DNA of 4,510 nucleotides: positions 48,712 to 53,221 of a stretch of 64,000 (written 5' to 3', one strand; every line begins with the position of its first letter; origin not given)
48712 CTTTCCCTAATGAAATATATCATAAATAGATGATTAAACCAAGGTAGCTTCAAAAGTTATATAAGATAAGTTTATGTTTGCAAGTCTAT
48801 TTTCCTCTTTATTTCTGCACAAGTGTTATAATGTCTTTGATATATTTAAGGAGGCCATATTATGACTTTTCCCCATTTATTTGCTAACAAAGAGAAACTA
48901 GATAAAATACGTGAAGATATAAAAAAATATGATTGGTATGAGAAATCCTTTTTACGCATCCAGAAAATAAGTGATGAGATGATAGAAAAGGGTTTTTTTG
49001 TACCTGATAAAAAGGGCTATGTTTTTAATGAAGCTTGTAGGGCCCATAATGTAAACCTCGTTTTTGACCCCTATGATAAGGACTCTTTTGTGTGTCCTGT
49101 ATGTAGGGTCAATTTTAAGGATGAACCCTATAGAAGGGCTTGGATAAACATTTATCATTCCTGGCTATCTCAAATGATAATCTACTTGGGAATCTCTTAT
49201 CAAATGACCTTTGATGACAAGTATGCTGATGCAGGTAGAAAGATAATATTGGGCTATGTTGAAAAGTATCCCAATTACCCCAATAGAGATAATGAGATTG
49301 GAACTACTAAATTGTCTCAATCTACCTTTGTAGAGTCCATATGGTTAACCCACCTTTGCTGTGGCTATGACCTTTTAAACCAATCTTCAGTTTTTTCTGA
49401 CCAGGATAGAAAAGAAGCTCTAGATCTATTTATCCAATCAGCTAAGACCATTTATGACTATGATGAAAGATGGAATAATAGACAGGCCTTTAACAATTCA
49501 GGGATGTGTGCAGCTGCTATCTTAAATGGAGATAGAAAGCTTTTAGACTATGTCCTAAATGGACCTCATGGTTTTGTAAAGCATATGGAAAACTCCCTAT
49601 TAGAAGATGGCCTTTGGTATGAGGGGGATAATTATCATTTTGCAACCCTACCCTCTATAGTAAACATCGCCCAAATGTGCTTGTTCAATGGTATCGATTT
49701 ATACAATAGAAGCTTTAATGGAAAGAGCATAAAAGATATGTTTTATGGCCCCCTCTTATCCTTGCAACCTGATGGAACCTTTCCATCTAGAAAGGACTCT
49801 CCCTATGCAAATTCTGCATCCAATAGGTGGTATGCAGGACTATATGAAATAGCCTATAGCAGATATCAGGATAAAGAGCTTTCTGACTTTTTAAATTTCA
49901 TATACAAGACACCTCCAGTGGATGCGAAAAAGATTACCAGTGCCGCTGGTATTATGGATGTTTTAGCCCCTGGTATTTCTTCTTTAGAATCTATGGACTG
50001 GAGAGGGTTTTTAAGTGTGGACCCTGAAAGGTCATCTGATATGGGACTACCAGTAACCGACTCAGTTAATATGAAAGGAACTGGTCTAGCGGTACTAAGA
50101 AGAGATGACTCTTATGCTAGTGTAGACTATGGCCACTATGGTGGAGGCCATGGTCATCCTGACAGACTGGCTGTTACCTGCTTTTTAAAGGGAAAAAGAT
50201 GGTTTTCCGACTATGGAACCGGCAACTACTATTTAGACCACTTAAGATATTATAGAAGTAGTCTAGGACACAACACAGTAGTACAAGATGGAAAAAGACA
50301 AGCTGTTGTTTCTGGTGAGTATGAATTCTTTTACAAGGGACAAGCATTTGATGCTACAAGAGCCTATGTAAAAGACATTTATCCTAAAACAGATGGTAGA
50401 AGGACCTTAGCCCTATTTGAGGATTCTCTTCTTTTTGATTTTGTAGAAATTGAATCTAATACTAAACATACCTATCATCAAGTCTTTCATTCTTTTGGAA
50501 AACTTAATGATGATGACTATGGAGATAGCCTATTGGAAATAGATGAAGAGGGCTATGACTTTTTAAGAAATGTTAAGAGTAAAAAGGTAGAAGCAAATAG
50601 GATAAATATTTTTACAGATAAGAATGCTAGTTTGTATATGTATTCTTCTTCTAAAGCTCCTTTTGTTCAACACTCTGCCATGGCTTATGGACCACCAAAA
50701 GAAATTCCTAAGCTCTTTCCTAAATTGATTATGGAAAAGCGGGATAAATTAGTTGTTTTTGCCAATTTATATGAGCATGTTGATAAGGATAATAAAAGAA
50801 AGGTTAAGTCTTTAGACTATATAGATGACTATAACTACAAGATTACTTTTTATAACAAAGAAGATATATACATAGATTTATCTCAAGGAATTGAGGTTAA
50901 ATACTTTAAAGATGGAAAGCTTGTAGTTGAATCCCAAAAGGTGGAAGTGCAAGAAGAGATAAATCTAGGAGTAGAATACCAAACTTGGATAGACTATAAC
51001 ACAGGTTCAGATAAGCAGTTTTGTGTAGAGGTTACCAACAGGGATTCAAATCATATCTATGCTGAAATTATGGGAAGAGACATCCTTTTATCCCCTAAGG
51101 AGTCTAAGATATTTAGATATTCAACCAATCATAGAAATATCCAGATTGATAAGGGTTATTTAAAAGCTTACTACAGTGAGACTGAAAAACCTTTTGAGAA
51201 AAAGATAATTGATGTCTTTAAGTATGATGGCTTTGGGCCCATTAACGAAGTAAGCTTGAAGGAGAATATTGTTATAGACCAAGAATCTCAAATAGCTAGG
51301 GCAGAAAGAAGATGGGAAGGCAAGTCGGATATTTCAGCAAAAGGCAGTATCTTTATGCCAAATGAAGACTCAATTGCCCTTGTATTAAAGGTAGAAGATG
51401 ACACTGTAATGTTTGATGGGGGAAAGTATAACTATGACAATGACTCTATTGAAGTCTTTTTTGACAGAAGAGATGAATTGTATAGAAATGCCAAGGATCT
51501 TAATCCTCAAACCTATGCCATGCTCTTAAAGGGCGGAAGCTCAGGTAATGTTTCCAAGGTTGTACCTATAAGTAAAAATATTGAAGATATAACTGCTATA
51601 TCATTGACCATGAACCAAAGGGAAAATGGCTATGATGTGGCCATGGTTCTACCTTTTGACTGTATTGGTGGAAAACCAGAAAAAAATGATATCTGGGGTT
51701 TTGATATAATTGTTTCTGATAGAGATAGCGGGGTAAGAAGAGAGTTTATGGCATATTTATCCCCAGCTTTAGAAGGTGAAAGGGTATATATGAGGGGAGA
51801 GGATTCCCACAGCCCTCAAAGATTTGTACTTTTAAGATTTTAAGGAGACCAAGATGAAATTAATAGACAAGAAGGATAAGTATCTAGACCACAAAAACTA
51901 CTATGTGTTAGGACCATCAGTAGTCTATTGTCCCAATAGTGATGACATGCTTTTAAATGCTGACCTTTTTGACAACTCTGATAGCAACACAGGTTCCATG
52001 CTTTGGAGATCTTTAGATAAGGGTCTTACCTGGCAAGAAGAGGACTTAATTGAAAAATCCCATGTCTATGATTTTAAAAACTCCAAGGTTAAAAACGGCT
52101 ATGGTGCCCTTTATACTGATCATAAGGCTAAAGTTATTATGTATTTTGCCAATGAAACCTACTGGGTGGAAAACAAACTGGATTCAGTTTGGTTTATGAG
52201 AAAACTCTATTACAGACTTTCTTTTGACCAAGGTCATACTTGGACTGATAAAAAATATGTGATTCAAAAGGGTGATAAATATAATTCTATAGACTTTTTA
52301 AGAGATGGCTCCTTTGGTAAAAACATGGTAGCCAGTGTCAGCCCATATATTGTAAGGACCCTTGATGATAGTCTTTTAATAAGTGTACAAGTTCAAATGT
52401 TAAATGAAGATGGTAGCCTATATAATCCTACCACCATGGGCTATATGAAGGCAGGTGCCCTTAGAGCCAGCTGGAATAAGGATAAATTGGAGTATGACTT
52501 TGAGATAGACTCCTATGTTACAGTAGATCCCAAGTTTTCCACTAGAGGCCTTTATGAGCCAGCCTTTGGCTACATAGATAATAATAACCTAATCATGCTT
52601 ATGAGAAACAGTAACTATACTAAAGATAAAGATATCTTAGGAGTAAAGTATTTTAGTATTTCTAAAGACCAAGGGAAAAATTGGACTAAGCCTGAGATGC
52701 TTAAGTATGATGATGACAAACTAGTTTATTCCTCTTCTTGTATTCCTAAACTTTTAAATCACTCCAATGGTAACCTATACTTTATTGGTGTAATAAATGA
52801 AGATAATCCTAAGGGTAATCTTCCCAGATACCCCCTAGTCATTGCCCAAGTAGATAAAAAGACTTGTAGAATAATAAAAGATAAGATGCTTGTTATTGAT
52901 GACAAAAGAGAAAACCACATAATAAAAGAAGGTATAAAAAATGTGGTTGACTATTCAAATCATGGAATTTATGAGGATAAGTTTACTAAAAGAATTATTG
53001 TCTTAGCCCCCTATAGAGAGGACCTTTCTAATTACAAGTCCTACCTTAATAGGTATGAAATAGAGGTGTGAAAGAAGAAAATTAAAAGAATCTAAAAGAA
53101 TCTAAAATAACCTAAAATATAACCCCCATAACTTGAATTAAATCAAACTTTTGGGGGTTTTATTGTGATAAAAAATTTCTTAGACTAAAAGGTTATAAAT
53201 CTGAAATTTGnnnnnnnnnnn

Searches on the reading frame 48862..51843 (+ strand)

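Call 7: search_protein_families(library=pfam, proteins=[window:48862-51843:+], max_evalue=0.1)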
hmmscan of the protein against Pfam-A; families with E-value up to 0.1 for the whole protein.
window:48862-51843:+ (993 aa): 5 families
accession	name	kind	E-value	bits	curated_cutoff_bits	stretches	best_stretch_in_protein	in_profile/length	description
PF07940.18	Hepar_II_III_C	-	1.4e-16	61.2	24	1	399-493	4-103/237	Heparinase II/III-like, C-terminal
PF06452.16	CBM9_1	-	1.4e-11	45.1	23.4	1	816-965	19-163/185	Carbohydrate family 9 binding domain-like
PF16889.11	Hepar_II_III_N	-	4.9e-07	29.8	22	1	86-317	118-317/340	Heparinase II/III N-terminus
PF05426.18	Alginate_lyase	-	1.2e-06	28.7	22.2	1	106-293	62-261/275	Alginate lyase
PF01447.24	Peptidase_M4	-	0.071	14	22.4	0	146-220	31-98/145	Thermolysin metallopeptidase, catalytic domain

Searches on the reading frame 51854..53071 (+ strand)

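Call 7: search_protein_families(library=pfam, proteins=[window:51854-53071:+], max_evalue=0.1)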
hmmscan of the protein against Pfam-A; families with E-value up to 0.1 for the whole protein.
window:51854-53071:+ (405 aa): 3 families
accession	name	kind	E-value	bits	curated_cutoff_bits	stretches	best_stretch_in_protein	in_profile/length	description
PF13088.12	BNR_2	-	3.5e-09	36.9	31.4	1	50-334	20-242/277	BNR repeat-like domain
PF02012.26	BNR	-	2.6e-05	24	27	0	269-279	2-12/12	BNR/Asp-box repeat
PF24316.1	Tli3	-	0.0047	17.7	27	0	245-288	64-107/129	T6SS Tli3 immunity protein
